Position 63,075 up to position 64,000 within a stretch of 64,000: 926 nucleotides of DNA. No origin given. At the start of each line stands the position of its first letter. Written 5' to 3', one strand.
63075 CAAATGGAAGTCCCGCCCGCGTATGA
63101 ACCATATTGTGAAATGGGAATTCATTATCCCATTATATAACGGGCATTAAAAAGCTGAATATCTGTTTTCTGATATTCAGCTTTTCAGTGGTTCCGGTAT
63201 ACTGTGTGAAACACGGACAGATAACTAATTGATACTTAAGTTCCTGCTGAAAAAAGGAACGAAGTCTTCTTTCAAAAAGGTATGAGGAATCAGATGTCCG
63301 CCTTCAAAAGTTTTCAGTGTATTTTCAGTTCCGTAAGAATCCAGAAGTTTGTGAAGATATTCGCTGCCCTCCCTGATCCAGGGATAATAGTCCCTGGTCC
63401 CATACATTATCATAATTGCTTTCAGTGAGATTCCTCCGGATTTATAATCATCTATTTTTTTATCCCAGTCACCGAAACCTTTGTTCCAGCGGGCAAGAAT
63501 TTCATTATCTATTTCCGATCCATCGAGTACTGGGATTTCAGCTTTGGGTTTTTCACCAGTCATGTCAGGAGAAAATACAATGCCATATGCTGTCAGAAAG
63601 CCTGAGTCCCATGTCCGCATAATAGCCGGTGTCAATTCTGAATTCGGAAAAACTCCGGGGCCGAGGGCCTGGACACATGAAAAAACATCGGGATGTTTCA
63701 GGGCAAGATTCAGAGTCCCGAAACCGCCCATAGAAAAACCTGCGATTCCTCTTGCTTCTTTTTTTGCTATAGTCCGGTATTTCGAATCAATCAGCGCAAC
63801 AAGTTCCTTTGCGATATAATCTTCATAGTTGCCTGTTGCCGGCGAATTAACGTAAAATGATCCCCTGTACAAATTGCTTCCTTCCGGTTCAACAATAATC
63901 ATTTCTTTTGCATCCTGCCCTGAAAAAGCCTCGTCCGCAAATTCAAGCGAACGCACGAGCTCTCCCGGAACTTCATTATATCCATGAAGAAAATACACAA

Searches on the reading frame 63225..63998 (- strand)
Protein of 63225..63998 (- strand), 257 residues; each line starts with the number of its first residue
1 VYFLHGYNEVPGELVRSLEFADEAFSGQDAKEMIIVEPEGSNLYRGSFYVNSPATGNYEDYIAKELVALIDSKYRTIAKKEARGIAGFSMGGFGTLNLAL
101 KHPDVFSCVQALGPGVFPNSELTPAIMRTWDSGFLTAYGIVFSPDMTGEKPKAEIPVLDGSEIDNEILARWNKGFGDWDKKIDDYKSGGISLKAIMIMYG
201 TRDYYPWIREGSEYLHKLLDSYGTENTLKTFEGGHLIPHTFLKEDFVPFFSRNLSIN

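Call 9: search_protein_families(library=pfam, proteins=[window:63225-63998:-])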
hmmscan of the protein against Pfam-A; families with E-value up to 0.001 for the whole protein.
window:63225-63998:- (257 aa): 4 families
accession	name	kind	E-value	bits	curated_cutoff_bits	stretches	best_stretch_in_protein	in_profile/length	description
PF00756.26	Esterase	-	8.4e-17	62.2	22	1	3-144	29-154/251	Putative esterase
PF00561.26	Abhydrolase_1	-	2.7e-05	24.4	25.8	1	52-136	41-122/245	alpha/beta hydrolase fold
PF00326.27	Peptidase_S9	-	4.9e-05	23.3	22.6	0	35-111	19-94/213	Prolyl oligopeptidase family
PF02230.22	Abhydrolase_2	-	0.00053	20.3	23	0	63-122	87-146/217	Phospholipase/Carboxylesterase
